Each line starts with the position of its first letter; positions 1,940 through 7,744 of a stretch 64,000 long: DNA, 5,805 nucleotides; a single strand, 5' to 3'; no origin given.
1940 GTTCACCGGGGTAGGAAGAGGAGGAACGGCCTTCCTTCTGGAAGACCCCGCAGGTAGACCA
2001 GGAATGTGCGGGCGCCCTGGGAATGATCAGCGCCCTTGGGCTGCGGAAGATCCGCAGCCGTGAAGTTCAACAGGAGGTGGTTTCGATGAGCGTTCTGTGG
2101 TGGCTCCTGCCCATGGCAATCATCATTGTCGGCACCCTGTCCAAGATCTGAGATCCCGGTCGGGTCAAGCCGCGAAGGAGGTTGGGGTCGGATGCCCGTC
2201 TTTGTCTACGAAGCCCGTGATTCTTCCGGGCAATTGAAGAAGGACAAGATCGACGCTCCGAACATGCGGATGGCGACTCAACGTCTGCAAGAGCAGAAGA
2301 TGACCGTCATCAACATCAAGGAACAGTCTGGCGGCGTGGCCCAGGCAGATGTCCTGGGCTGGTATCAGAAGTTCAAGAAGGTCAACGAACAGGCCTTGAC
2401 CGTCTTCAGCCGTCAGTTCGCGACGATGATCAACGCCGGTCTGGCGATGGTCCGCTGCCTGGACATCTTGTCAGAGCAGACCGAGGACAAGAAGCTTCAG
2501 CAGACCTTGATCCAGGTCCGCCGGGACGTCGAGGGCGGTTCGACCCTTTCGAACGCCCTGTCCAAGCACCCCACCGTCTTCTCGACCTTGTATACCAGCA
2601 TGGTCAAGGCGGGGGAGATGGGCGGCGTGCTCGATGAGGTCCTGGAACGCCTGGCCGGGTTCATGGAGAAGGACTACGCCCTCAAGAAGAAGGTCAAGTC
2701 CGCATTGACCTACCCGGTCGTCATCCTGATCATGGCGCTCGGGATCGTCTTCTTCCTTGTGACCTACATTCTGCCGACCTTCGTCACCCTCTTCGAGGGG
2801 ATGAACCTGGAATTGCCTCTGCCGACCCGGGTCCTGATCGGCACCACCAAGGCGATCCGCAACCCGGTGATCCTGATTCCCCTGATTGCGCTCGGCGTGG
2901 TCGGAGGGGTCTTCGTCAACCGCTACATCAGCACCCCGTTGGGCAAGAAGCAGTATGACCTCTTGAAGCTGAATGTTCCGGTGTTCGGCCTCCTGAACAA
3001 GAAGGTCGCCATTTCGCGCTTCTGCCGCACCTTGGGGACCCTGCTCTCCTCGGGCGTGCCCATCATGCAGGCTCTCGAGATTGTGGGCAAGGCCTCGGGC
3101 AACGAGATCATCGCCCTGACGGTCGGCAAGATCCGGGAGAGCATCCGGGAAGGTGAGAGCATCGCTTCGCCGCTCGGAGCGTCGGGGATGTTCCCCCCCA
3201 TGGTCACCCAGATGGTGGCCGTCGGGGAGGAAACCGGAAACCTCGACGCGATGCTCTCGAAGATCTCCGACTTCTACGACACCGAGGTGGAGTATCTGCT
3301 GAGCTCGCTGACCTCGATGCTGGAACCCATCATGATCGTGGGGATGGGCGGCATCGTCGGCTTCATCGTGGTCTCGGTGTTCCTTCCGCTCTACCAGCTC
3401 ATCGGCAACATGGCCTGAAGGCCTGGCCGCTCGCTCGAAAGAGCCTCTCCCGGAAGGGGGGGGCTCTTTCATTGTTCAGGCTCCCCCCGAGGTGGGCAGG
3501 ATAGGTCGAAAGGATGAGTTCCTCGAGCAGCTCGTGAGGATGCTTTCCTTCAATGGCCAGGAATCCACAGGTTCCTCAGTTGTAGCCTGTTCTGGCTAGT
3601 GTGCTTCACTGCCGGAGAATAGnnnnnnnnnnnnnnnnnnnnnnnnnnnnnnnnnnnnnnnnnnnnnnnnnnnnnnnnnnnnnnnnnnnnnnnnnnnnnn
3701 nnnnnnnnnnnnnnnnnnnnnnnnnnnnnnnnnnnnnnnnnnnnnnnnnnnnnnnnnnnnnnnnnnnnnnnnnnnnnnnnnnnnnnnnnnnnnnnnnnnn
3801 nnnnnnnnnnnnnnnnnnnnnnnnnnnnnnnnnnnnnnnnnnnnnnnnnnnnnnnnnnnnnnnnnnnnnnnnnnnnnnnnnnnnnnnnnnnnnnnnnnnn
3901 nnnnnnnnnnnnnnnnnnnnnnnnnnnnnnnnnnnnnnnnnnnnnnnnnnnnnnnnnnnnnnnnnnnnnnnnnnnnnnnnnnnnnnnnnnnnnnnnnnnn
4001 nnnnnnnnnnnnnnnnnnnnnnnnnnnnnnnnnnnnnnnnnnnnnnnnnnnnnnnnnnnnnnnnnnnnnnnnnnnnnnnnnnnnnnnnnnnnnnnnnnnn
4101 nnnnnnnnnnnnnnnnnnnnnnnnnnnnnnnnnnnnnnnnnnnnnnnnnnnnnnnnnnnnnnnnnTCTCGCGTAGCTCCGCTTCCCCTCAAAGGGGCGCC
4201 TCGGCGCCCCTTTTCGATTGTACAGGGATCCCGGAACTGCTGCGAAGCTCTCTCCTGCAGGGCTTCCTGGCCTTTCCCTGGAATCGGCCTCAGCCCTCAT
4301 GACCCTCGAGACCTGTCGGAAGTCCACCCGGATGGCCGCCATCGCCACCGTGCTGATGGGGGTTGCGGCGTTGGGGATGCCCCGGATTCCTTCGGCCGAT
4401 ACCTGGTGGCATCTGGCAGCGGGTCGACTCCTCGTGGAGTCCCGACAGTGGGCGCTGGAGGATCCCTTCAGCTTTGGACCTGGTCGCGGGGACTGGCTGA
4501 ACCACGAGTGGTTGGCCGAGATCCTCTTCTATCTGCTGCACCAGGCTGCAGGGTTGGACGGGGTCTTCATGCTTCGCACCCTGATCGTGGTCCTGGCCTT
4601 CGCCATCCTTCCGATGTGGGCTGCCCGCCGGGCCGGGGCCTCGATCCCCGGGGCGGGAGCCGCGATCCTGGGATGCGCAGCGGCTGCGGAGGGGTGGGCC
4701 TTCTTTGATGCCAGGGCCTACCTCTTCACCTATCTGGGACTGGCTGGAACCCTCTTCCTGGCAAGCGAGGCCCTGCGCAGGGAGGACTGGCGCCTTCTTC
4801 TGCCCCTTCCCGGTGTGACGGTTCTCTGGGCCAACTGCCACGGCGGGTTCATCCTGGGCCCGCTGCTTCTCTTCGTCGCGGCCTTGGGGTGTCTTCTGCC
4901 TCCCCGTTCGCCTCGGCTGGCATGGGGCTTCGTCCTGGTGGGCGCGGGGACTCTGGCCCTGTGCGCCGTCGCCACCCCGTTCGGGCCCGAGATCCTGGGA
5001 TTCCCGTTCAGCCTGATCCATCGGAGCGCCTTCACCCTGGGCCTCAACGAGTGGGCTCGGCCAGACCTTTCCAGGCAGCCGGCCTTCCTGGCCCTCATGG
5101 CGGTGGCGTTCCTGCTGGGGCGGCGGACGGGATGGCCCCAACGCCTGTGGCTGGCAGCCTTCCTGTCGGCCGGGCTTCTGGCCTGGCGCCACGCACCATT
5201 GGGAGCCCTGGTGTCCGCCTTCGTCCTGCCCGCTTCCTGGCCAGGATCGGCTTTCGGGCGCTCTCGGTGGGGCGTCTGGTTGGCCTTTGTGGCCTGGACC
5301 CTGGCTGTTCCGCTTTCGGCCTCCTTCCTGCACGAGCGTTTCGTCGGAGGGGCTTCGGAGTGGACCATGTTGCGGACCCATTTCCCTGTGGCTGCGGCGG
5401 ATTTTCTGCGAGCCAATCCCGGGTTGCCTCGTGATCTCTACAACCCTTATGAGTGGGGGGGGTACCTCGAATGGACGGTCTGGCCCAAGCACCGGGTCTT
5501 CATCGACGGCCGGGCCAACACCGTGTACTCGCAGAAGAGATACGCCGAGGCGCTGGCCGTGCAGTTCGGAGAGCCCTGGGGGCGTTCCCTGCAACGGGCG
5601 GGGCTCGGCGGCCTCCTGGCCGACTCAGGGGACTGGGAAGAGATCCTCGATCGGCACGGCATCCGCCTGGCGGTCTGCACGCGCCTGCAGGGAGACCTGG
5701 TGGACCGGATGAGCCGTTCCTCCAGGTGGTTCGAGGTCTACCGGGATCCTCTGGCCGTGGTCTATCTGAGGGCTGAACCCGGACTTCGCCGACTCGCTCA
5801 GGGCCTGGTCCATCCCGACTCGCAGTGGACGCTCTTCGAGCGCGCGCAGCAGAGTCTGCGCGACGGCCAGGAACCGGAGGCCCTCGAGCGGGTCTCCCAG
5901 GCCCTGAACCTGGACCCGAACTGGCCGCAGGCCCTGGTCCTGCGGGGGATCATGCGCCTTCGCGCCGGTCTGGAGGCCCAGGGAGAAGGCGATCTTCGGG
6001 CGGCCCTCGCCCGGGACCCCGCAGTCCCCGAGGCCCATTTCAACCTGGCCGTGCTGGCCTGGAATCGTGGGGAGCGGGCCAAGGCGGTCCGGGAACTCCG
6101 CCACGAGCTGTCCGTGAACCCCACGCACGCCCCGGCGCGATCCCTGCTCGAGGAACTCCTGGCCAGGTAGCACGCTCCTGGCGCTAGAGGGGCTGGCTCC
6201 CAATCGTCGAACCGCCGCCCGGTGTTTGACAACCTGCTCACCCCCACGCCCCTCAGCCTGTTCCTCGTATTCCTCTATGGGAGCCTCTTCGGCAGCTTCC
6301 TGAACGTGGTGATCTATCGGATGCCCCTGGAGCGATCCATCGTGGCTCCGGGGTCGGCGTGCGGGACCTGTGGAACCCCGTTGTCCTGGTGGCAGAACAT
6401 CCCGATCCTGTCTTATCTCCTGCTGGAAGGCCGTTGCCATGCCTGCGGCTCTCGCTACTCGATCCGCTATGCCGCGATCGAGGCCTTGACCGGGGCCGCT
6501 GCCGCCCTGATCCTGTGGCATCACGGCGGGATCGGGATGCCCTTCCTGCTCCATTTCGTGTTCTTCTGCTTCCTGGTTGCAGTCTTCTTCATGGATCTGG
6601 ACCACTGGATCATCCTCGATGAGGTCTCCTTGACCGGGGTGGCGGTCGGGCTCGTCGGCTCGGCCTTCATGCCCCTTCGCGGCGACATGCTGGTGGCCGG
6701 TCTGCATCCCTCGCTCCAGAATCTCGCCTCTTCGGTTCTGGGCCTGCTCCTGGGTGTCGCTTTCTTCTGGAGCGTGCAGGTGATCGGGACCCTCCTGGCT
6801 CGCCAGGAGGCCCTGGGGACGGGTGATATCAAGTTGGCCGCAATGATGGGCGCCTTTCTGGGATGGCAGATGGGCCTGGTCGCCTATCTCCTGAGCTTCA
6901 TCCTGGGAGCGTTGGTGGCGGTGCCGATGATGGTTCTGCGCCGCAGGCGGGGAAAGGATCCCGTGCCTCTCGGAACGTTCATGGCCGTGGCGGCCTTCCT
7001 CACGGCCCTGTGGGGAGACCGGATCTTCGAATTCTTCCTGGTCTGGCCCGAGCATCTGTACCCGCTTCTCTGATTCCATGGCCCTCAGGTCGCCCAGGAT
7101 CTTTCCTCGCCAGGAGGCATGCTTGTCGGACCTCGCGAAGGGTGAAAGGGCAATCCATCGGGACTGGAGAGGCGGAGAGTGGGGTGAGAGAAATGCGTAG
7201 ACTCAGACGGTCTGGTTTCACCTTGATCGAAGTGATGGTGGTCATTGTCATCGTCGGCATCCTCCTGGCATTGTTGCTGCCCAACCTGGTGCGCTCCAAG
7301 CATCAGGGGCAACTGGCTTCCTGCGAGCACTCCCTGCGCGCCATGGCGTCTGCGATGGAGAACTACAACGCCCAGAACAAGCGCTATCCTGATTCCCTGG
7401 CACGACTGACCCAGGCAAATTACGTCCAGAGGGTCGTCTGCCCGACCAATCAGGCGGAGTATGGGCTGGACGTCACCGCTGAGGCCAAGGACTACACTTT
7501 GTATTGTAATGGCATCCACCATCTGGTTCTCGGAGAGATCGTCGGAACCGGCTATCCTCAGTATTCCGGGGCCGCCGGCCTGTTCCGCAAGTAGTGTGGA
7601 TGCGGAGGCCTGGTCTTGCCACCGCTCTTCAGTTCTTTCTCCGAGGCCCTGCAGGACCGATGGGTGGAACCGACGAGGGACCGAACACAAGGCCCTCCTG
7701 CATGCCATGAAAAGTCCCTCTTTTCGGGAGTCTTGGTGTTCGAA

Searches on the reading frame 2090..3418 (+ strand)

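Call 8: search_protein_families(library=pfam, proteins=[window:2090-3418:+], max_evalue=0.001)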
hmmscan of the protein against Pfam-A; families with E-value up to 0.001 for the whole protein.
window:2090-3418:+ (442 aa): 1 family
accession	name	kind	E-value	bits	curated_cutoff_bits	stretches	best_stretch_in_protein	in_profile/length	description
PF00482.28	T2SSF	-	1.7e-67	225.5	25.2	2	106-229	1-125/125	Type II secretion system (T2SS), protein F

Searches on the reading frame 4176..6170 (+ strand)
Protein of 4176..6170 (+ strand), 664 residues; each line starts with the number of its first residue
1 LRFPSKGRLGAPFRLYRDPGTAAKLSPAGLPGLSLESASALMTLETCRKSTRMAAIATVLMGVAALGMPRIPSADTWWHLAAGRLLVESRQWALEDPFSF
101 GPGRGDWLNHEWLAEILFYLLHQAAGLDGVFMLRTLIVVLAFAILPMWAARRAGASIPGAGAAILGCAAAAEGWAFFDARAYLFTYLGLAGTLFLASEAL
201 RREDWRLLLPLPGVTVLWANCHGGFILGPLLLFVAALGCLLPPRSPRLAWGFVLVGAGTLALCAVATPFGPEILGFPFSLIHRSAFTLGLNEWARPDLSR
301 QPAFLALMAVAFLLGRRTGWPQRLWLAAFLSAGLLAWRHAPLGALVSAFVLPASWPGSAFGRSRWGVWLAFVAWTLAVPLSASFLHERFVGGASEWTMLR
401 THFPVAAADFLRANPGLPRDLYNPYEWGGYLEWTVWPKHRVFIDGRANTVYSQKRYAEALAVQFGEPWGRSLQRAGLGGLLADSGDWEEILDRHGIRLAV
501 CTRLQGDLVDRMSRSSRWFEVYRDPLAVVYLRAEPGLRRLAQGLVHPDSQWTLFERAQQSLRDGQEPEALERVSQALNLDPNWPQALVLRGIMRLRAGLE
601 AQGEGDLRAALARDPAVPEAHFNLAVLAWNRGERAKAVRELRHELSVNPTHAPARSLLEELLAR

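Call 8: search_protein_families(library=pfam, proteins=[window:4176-6170:+], max_evalue=0.001)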
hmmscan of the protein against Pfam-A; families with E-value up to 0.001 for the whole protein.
window:4176-6170:+ (664 aa): 5 families
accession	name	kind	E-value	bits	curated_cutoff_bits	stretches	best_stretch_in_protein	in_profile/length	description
PF07719.23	TPR_2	-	1.3e-07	31.6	27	0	618-651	1-34/34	Tetratricopeptide repeat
PF13414.12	TPR_11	-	3.9e-05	23.7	26.8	0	564-591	8-35/42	TPR repeat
PF13431.12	TPR_17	-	0.00015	22.2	24.4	0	608-628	3-23/34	Tetratricopeptide repeat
PF14561.12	TPR_20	-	0.00086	20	25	0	606-642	10-46/90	Tetratricopeptide repeat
PF13432.12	TPR_16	-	0.0009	20.1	32.7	0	602-638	15-51/65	Tetratricopeptide repeat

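Call 33: search_protein_families(library=ncbifam, proteins=[window:4176-6170:+], max_evalue=0.01)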
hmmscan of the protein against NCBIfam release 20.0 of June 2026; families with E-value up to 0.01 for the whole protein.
window:4176-6170:+ (664 aa): 6 families
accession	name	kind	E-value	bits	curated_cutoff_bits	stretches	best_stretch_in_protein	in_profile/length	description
TIGR02917.1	PEP_TPR_lipo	equivalog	6.2e-08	31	312.2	1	557-657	200-300/899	XrtA/PEP-CTERM system TPR-repeat protein PrsT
NF033758.1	gliding_GltE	equivalog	6.7e-06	25.3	225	1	570-662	71-164/411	adventurous gliding motility TPR repeat lipoprotein GltE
NF033762.1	social_mot_Tgl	equivalog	0.00078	18.8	225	0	555-641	36-123/252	social motility TPR repeat lipoprotein Tgl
TIGR02521.1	type_IV_pilW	equivalog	0.0021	17.7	154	0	601-650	48-97/234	type IV pilus biogenesis/stability protein PilW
NF033920.0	C39_PA2778_fam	equivalog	0.0033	16.9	150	0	553-646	159-252/255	PA2778 family cysteine peptidase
TIGR00990.1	3a0801s09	subfamily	0.0082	14.8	757.25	0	564-642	345-423/615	mitochondrial import receptor subunit TOM70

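Call 77: search_protein_families(library=pfam, proteins=[window:4299-6170:+], max_evalue=1)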
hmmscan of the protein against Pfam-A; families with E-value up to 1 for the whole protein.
window:4299-6170:+ (623 aa): 10 families
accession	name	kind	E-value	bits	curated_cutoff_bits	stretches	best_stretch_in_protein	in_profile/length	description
PF07719.23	TPR_2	-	6.4e-08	32.6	27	2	577-610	1-34/34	Tetratricopeptide repeat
PF13414.12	TPR_11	-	3.2e-05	23.9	26.8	1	523-550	8-35/42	TPR repeat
PF13431.12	TPR_17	-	0.00011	22.6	24.4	0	567-587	3-23/34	Tetratricopeptide repeat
PF14561.12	TPR_20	-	0.00073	20.3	25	1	565-601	10-46/90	Tetratricopeptide repeat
PF13432.12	TPR_16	-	0.00077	20.3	32.7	1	561-597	15-51/65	Tetratricopeptide repeat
PF13371.12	TPR_9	-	0.0012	19.2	35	1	524-579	10-65/73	Tetratricopeptide repeat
PF14559.12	TPR_19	-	0.0034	18.1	25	1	566-618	14-66/68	Tetratricopeptide repeat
PF13428.12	TPR_14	-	0.0063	17.5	23.5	1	543-585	1-43/44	Tetratricopeptide repeat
PF07721.20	TPR_4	-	0.022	15.8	27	1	577-601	1-25/26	Tetratricopeptide repeat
PF13176.12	TPR_7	-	0.083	13.5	27.9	0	435-463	4-32/36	Tetratricopeptide repeat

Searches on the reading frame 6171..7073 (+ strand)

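Call 8: search_protein_families(library=pfam, proteins=[window:6171-7073:+], max_evalue=0.001)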
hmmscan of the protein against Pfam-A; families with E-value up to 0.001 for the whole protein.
window:6171-7073:+ (300 aa): 2 families
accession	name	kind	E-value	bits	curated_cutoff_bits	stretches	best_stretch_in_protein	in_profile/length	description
PF06750.18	A24_N_bact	-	4.9e-32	110.3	23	1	35-117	1-83/84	Bacterial Peptidase A24 N-terminal domain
PF01478.23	Peptidase_A24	-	1.9e-14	54.4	26.5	1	129-251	1-104/104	Type IV leader peptidase family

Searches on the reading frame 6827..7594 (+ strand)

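Call 87: search_protein_families(library=pfam, proteins=[window:6827-7594:+], max_evalue=0.01)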
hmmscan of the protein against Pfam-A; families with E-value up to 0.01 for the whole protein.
window:6827-7594:+ (255 aa): 2 families
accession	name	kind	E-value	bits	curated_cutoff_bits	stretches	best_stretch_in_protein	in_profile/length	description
PF07963.17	N_methyl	-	1.5e-08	34.3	21.2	1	127-151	3-27/27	Prokaryotic N-terminal methylation motif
PF16732.10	ComP_DUS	-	0.00058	21.1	27.3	1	161-225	10-70/87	Type IV minor pilin ComP, DNA uptake sequence receptor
